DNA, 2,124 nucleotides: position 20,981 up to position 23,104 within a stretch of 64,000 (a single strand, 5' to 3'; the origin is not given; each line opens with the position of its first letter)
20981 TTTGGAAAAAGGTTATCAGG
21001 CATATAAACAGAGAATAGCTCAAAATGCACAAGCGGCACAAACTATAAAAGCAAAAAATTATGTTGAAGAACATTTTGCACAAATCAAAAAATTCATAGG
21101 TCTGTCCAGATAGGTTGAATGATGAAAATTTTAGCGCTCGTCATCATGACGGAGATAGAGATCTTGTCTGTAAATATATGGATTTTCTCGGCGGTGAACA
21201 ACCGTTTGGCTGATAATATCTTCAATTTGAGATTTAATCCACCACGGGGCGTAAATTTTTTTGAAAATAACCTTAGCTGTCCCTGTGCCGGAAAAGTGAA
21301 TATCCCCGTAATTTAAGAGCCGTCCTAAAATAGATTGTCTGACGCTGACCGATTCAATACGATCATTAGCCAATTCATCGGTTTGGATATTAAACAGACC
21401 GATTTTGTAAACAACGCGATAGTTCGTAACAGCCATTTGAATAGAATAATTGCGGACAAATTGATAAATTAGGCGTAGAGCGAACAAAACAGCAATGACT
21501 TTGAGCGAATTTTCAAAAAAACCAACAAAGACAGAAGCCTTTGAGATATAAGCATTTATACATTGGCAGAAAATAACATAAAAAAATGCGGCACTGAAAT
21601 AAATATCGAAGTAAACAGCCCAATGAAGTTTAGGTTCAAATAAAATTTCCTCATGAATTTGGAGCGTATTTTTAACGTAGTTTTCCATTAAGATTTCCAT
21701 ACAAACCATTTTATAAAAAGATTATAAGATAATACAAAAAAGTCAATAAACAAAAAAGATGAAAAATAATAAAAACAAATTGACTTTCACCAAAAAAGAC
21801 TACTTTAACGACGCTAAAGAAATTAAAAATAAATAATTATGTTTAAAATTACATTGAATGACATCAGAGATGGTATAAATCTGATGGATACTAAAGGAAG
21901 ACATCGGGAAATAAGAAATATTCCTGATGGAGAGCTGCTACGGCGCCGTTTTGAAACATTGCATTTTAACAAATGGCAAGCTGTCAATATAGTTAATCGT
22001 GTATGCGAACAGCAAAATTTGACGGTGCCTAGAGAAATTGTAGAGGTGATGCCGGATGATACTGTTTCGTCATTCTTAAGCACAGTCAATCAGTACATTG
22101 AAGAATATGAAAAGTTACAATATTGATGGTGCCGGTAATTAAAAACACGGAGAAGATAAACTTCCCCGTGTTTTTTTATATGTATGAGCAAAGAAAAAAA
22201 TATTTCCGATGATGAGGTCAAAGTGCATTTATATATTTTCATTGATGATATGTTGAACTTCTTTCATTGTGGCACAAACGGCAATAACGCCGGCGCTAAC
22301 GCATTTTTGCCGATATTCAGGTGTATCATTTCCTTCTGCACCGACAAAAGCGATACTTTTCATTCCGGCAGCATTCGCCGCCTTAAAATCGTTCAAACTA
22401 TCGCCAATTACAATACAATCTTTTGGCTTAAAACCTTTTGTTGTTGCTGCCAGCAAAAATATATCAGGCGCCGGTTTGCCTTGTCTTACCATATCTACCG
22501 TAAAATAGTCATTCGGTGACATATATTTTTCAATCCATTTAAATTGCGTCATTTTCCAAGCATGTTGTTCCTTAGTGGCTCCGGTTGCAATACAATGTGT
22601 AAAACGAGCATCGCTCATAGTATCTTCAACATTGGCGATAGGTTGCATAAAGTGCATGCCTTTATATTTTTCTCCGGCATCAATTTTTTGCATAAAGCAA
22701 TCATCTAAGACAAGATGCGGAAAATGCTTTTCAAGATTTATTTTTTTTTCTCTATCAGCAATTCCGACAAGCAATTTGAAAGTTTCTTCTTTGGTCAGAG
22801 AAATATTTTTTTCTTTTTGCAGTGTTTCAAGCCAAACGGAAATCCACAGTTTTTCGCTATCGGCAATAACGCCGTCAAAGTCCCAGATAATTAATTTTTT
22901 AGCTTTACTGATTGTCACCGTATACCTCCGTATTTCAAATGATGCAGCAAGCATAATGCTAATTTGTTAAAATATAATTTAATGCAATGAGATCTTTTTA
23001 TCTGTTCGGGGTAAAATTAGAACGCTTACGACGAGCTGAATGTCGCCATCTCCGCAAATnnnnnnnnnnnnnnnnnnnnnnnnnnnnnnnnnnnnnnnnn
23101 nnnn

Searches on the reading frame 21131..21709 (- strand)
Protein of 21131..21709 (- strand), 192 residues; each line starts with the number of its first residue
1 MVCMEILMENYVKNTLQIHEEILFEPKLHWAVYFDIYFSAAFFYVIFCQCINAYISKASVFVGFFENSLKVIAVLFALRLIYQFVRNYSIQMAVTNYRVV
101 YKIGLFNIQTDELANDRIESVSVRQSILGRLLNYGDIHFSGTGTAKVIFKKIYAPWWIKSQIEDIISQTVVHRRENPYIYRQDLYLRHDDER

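Call 51: search_protein_families(library=pfam, proteins=[window:21131-21709:-], max_evalue=0.001)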
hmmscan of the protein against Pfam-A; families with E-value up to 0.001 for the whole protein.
window:21131-21709:- (192 aa): 1 family
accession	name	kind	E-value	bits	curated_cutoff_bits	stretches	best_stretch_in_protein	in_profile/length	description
PF03703.20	bPH_2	-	7.5e-11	42.6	22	1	90-146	4-60/78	Bacterial PH domain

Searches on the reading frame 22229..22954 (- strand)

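Call 51: search_protein_families(library=pfam, proteins=[window:22229-22954:-], max_evalue=0.001)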
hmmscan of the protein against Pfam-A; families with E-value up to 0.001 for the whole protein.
window:22229-22954:- (241 aa): 3 families
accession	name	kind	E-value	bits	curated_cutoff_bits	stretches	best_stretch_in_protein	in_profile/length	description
PF13419.12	HAD_2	-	3.8e-24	86.2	23.8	1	22-202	1-177/178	Haloacid dehalogenase-like hydrolase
PF00702.32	Hydrolase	-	5.2e-17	63.3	26.4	1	20-197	2-191/191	haloacid dehalogenase-like hydrolase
PF13242.12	Hydrolase_like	-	1e-09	38.6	22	1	159-202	3-47/75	HAD-hyrolase-like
